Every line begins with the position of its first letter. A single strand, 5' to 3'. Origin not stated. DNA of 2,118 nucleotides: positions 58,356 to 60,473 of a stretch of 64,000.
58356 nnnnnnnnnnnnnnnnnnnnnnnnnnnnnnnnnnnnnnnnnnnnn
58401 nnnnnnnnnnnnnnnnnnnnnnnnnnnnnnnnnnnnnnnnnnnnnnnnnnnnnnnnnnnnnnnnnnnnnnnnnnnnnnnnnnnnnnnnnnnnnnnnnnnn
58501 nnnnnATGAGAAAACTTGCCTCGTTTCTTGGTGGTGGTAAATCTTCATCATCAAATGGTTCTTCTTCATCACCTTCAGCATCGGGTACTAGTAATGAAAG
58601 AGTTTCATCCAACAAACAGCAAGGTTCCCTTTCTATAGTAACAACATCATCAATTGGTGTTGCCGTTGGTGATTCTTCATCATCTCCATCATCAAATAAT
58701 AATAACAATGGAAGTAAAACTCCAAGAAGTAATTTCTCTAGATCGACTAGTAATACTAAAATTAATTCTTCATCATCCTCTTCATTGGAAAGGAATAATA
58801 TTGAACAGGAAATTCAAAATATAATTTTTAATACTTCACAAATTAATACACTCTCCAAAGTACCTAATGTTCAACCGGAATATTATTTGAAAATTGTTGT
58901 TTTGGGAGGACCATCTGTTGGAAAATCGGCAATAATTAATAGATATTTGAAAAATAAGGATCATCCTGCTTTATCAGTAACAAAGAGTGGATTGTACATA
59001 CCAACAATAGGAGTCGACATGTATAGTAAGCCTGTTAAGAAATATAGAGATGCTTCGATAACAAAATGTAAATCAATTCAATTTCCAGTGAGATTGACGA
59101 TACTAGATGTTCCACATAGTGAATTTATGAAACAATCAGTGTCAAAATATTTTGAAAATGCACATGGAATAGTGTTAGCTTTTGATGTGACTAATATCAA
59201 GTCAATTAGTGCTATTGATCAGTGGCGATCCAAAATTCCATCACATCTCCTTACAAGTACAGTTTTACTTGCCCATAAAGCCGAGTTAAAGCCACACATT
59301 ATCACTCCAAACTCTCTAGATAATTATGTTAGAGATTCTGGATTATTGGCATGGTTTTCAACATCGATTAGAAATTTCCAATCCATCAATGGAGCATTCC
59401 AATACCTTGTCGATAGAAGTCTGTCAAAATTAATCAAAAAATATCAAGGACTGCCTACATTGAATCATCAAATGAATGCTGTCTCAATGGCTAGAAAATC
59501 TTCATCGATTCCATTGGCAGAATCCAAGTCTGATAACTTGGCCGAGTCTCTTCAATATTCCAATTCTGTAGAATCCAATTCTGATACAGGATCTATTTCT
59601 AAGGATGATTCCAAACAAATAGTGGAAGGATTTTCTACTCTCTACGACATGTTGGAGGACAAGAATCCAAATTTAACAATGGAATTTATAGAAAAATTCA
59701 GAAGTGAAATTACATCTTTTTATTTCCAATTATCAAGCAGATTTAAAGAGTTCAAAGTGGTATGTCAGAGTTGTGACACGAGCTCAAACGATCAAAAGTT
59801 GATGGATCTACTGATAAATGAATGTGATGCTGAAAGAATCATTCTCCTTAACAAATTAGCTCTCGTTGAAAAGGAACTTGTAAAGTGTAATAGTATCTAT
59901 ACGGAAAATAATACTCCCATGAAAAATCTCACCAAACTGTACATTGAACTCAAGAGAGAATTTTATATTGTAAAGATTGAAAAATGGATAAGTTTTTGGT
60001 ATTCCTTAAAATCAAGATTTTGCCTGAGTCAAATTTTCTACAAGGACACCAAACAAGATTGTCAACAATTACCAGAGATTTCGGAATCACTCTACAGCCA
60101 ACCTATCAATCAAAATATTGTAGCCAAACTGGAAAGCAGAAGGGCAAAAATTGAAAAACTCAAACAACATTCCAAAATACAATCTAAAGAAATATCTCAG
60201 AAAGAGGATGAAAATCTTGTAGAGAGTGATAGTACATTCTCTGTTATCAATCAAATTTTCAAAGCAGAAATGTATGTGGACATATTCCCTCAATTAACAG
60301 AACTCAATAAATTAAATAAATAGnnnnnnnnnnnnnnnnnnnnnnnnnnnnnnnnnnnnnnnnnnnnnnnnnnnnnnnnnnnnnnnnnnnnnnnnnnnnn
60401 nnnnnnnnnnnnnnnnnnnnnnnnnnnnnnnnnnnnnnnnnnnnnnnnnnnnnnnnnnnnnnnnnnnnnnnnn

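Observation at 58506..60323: Second Rab-like protein with degenerate G3/G4 motifs (pseudo-GTPase) and a long coiled-coil tail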

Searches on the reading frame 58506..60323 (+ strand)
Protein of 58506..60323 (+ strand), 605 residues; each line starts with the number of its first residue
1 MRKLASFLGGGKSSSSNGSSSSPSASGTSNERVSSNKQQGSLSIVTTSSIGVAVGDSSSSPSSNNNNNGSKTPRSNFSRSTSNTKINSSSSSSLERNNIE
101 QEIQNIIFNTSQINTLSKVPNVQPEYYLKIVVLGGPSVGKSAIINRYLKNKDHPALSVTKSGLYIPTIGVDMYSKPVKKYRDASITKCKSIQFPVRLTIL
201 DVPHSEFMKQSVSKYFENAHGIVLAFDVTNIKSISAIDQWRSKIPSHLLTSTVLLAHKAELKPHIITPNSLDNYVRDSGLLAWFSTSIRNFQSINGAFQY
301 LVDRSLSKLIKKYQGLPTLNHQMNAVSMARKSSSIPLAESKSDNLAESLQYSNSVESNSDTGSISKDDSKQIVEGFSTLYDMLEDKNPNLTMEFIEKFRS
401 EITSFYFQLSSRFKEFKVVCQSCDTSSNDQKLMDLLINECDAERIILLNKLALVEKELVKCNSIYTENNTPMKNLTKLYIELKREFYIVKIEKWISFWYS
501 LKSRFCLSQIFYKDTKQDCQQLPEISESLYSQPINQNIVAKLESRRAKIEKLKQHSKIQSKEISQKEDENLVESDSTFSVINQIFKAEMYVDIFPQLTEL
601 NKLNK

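Call 4: search_protein_families(library=pfam, proteins=[window:58506-60323:+], max_evalue=1)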
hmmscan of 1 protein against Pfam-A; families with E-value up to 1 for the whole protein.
window:58506-60323:+ (605 aa): 5 families
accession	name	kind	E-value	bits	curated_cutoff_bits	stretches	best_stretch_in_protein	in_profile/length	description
PF00071.28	Ras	-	5e-16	59.1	21.6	1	129-304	1-159/162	Ras family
PF08477.19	Roc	-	2.1e-10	41.3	27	1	129-255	1-113/119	Ras of Complex, Roc, domain of DAPkinase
PF03193.22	RsgA_GTPase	-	0.0057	16.9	30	1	86-152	63-131/174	RsgA GTPase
PF01926.29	MMR_HSR1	-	0.0085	16.6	21.9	1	129-151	1-23/113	50S ribosome-binding GTPase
PF05621.17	TniB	-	0.1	12.5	22.4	1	128-179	36-84/189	Bacterial TniB protein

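Call 7: search_solved_structures(query=window:58506-60323:+, max_evalue=0.001, show_alignments=3)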
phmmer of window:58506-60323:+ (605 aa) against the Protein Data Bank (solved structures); distinct sequences matched with E-value up to 0.001: 233 (the best 60 are shown).
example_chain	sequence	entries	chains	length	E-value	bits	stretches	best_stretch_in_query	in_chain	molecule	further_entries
6hh2_A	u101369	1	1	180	2.7e-14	55.9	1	125-306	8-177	Ras-related protein Rab-7L1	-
8fo2_B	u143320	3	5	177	6.4e-14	54.6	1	126-306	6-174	Ras-related protein Rab-7L1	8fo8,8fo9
4cz2_A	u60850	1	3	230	2.2e-12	49.5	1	124-328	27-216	RAS-RELATED PROTEIN RAB-32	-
9rs9_C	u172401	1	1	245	1.2e-11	47.1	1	125-323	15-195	Ras-related protein Rab-23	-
8a4c_B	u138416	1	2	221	1.5e-11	46.8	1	125-317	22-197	Ras-related protein Rab-3B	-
4cym_A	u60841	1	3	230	1.6e-11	46.7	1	124-328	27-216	RAS-RELATED PROTEIN RAB-32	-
2f7s_A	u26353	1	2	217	2.7e-11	46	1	125-309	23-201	Ras-related protein Rab-27B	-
5oed_B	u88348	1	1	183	3.9e-11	45.4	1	125-306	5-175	Ras-related protein Rab-32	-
4i1o_A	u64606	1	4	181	5e-11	45.1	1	125-312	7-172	Ras-related protein Rab-1B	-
2rhd_A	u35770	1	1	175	5e-11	45.1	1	122-302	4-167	Small GTP binding protein rab1a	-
3dz8_A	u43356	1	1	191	5.4e-11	45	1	125-308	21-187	Ras-related protein Rab-3B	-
6sku_B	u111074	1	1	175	6.6e-11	44.7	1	123-301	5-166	Ras-related protein Rab-1B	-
5szh_B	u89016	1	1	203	6.7e-11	44.7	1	122-302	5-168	Ras-related protein Rab-1B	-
6s5h_A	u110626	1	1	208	7.4e-11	44.5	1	124-306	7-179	Ras-related protein Rab-38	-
2iez_A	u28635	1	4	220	7.6e-11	44.5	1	125-319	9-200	Ras-related protein Rab-27B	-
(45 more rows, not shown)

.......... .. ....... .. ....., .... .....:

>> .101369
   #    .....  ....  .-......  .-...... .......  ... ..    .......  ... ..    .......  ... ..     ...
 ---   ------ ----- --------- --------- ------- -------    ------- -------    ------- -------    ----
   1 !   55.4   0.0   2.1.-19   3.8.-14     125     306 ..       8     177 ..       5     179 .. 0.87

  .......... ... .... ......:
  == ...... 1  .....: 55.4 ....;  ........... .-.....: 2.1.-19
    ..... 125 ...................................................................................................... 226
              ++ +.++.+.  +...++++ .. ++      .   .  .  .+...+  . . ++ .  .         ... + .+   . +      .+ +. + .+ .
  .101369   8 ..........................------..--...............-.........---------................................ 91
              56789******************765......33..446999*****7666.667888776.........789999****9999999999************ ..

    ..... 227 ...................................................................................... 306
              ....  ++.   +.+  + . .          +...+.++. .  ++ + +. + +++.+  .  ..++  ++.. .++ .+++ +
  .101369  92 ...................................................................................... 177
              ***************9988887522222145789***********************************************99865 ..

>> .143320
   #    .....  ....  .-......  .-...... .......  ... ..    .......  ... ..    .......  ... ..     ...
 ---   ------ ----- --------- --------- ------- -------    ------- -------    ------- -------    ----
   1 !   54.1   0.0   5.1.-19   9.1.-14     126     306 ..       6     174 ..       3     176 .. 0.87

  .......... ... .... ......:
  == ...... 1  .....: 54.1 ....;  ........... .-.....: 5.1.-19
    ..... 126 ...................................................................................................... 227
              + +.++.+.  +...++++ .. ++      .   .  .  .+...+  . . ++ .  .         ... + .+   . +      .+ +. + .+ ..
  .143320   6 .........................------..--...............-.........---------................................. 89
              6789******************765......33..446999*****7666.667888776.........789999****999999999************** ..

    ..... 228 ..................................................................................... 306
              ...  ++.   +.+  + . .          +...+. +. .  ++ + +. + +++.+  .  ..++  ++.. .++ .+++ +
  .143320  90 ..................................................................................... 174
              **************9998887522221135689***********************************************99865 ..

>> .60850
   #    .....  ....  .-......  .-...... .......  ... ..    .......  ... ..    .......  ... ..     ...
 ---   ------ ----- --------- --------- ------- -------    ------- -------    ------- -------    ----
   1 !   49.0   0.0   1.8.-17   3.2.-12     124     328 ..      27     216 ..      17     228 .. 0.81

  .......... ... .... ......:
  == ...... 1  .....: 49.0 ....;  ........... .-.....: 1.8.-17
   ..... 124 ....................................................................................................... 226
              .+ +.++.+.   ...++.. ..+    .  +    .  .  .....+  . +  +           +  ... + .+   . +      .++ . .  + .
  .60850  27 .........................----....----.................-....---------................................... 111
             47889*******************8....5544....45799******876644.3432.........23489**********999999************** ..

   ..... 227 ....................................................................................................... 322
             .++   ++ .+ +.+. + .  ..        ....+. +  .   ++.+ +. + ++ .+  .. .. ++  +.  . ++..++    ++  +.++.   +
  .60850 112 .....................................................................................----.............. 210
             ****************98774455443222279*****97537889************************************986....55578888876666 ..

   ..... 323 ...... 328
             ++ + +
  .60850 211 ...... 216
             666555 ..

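Call 8: find_homologous_proteins(query=window:58506-60323:+)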
Query window:58506-60323:+ (605 aa): 6 proteins with E <= 0.001 among 8000 candidates.
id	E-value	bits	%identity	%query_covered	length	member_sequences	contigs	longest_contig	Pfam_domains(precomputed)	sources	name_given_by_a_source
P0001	0.0e+0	1302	100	100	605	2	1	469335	PF08477.20,PF00071.29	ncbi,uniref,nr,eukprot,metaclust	ncbi:small GTPase [Naegleria gruberi]|uniref:Small GTPase n=1 Tax=Naegleria gruberi TaxID=5762 RepID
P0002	2.2e-169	583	50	97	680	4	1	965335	PF08477.20,PF00071.29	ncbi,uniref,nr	ncbi:hypothetical protein FDP41_011237 [Naegleria fowleri]|uniref:Uncharacterized protein n=1 Tax=Na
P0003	8.0e-165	568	64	65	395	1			PF08477.20,PF00071.29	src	-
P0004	1.6e-153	530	53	81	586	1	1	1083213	PF08477.20,PF00071.29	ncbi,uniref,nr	ncbi:hypothetical protein C9374_003988 [Naegleria lovaniensis]|uniref:Uncharacterized protein n=1 Ta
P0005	9.5e-9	53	30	30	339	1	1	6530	PF01926.30,PF00025.28,PF08477.20,PF00071.29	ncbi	-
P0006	9.4e-6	43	26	35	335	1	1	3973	PF01926.30,PF00025.28,PF08477.20,PF00009.34,PF00071.29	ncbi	-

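Call 22: list_cluster_members(proteins=[P0001, P0002, P0003])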
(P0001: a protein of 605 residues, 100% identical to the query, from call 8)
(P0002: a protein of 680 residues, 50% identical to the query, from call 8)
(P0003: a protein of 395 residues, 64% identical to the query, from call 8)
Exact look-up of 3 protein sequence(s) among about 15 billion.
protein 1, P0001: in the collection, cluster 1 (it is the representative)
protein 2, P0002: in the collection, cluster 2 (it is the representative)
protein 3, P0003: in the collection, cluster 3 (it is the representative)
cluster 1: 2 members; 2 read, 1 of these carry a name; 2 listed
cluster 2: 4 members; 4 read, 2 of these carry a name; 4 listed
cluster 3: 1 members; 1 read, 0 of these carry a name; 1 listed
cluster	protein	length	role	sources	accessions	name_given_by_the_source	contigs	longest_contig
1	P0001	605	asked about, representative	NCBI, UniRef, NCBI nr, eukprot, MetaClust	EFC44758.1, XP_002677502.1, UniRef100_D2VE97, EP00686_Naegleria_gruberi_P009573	small GTPase [Naegleria gruberi] | Small GTPase n=1 Tax=Naegleria gruberi TaxID=5762 RepID=D2VE97_NAEGR | XP_002677502.1 small GTPase [Naegleria gruberi]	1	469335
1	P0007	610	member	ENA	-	-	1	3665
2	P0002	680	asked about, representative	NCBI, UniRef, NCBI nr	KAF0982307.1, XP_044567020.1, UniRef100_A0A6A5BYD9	hypothetical protein FDP41_011237 [Naegleria fowleri] | Uncharacterized protein n=1 Tax=Naegleria fowleri TaxID=5763 RepID=A0A6A5BYD9_NAEFO | uncharacterized protein FDP41_011237 [Naegleria fowleri]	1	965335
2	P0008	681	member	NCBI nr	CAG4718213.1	unnamed protein product [Naegleria fowleri]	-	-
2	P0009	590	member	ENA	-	-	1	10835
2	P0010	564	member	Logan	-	-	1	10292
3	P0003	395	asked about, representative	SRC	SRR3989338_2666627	-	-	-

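Call 30: predict_structure(alignment_id=A2)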
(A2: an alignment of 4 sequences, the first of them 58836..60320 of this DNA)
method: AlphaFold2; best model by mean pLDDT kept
length: 495 residues; sequences in the alignment: 4
mean_pLDDT: 44.6   pTM: 0.36
mean pLDDT of the five models: 44.6, 40.9, 40.6, 39.5, 38.9
residues with pLDDT >= 90: 0; 70-90: 67; 50-70: 124; < 50: 304
segments of 3 or more residues with pLDDT < 50: 1-18, 24-88, 147-278, 355-358, 392-418, 423-425, 445-495
pLDDT, mean of each block of 10 residues (from residue 1): 27 42 48 40 30 26 27 27 42 61 63 56 61 60 46 34 33 28 29 28 24 23 24 23 24 24 32 49 81 75 66 58 73 80 81 57 74 71 61 43 32 39 52 59 43 30 32 34 29 26
secondary structure, 60 per line:
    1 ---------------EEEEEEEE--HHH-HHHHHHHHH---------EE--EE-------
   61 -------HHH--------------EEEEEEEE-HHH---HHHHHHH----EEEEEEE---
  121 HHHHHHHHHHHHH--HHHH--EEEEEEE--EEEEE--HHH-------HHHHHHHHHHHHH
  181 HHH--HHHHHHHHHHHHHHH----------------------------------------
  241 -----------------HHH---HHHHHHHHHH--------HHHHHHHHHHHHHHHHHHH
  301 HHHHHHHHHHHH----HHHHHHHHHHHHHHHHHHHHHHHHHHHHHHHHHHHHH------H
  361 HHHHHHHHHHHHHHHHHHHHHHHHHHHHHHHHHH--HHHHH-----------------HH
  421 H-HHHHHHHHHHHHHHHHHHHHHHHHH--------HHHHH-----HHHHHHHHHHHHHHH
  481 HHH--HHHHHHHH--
elements in order: E16-23 H30-38 E85-92 H100-106 E111-117 H121-133 H136-139 E142-148 E151-155 H168-183 H186-200 H264-273 H282-312 H317-353 H360-394 H397-401 H423-447 H456-460 H466-483 H486-493

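Call 41: search_protein_representatives(alignment_id=A2)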
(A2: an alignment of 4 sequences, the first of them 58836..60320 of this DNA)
Query: 4 sequences, 534 profile positions. Proteins with E-value up to 0.001 (for the whole library): 3162; up to 1e-10: 78; up to 1e-30: 10. The best 150 are listed.
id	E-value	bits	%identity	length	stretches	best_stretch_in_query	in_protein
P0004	0.0e+00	1024.2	-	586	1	3-534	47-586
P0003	1.3e-173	594.9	-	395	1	1-282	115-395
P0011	6.2e-51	190.1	-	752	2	11-229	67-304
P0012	3.6e-44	167.7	-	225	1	11-209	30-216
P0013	9.0e-44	166.4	-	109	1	430-534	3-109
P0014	1.9e-36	142.3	-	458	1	18-408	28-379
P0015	1.5e-34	136.0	-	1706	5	83-194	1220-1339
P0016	3.9e-34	134.6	-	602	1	12-421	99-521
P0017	8.0e-33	130.3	-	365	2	14-230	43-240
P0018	1.4e-31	126.2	-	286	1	108-312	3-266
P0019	2.4e-26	108.9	-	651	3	16-193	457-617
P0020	3.1e-26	108.5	-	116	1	79-180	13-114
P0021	4.9e-25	104.6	-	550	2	133-403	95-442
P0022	1.6e-23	99.6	-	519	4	16-194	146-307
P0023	1.3e-22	96.6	-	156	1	110-231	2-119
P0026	1.1e-19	87.0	-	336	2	8-199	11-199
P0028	1.6e-18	83.1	-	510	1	10-194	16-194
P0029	2.5e-18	82.5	-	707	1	13-198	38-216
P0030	1.2e-17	80.3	-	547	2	19-202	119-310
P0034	6.6e-17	77.8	-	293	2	15-137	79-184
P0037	1.0e-15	73.9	-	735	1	12-197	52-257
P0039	7.5e-15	71.0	-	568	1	15-197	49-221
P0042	6.6e-14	67.9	-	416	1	7-186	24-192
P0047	3.1e-13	65.6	-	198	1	23-192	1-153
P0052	1.6e-12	63.3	-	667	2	86-449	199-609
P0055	2.4e-12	62.7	-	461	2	23-135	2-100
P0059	4.2e-12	61.9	-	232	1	14-135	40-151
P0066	1.0e-11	60.6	-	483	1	15-141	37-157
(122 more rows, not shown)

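Call 45: find_homologous_proteins(query=A3, max_evalue=1e-10)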
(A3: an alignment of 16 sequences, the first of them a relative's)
Query A3 (16 sequences) (605 aa, profile of the alignment): 10 proteins with E <= 1e-10 among 8000 candidates.
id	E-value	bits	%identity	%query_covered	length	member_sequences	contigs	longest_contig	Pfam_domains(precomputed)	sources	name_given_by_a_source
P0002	2.9e-167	576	50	97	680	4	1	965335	PF08477.20,PF00071.29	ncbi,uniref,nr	ncbi:hypothetical protein FDP41_011237 [Naegleria fowleri]|uniref:Uncharacterized protein n=1 Tax=Na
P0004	5.3e-164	565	53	81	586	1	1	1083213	PF08477.20,PF00071.29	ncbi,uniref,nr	ncbi:hypothetical protein C9374_003988 [Naegleria lovaniensis]|uniref:Uncharacterized protein n=1 Ta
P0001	9.6e-161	554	100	100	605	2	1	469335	PF08477.20,PF00071.29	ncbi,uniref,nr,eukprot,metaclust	ncbi:small GTPase [Naegleria gruberi]|uniref:Small GTPase n=1 Tax=Naegleria gruberi TaxID=5762 RepID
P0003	6.1e-105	370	64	65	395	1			PF08477.20,PF00071.29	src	-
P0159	5.2e-19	87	27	33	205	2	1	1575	PF01926.30,PF00025.28,PF08477.20,PF00071.29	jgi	jgi:small GTP-binding protein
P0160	1.5e-17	82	27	29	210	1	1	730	PF01926.30,PF00025.28,PF08477.20,PF00071.29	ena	-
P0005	5.9e-17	80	30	30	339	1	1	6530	PF01926.30,PF00025.28,PF08477.20,PF00071.29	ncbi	-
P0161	6.1e-17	80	33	20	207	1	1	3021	PF01926.30,PF00025.28,PF08477.20,PF00009.34,PF04670.19,PF00071.29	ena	-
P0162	2.3e-11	62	27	31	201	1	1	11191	PF00025.28,PF08477.20,PF04670.19,PF00071.29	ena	-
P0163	7.2e-11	60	23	29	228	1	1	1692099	PF00025.28,PF08477.20,PF04670.19,PF00071.29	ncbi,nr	ncbi:RAB-39 protein [Aphelenchoides fujianensis]|nr:RAB-39 protein [Aphelenchoides fujianensis]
